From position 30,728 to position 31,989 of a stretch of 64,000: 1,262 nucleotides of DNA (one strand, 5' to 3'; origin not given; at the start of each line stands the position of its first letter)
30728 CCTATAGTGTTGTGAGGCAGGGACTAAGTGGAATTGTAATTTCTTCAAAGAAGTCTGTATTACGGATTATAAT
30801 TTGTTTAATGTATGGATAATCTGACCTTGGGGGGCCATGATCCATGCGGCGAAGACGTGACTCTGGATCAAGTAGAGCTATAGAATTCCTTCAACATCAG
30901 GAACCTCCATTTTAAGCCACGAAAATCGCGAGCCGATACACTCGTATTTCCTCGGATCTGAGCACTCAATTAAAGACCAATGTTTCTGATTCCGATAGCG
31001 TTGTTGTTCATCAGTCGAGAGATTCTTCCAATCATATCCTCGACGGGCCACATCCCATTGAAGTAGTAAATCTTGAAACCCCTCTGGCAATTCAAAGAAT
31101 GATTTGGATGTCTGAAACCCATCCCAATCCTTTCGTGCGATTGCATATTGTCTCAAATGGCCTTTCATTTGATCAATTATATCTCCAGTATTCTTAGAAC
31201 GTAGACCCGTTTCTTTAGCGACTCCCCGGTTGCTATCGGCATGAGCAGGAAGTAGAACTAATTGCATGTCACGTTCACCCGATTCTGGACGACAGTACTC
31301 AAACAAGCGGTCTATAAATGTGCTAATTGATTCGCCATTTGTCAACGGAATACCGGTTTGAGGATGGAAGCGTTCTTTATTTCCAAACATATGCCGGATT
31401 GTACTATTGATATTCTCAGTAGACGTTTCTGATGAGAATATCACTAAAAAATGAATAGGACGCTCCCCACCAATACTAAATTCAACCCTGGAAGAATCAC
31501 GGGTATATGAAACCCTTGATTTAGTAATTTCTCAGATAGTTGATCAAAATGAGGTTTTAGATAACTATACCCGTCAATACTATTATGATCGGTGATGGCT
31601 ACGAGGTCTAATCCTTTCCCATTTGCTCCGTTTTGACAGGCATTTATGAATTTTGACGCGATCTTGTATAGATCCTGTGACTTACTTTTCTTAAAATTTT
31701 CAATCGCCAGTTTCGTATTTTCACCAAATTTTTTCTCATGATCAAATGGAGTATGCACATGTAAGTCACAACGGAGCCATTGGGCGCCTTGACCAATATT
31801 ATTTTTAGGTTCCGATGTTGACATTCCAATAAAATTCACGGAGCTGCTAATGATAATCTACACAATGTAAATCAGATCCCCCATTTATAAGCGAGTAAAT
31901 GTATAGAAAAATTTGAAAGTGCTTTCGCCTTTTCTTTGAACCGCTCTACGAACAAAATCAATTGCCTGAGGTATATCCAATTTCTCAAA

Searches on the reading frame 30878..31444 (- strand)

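Call 72: search_protein_families(library=ncbifam, proteins=[window:30878-31444:-], max_evalue=0.001)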
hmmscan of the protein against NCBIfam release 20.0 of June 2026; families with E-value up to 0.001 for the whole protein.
window:30878-31444:- (188 aa): 1 family
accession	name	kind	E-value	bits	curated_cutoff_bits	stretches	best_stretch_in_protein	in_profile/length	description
NF045780.1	TrlF_fam_ATP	equivalog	7.3e-06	25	350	1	2-187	95-259/944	TrlF family AAA-like ATPase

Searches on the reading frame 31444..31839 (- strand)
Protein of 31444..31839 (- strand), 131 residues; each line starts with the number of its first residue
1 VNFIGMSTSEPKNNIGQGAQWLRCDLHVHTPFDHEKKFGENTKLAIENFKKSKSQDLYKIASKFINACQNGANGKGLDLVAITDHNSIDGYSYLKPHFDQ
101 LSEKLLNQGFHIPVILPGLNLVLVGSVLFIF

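Call 72: search_protein_families(library=ncbifam, proteins=[window:31444-31839:-], max_evalue=0.001)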
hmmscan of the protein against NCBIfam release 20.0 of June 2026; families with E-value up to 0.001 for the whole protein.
window:31444-31839:- (131 aa): 3 families
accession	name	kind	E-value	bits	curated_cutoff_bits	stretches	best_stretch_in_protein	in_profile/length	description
NF045780.1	TrlF_fam_ATP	equivalog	4.7e-15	55.4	350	1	18-124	2-84/944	TrlF family AAA-like ATPase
NF045781.1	Spaf1101_AAA_ATP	equivalog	1.7e-07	30.1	475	0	76-119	105-147/836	Spaf_1101 family AAA-like ATPase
NF038032.1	CehA_McbA_metalo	domain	1.6e-05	24.5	80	1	20-98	1-53/315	CehA/McbA family metallohydrolase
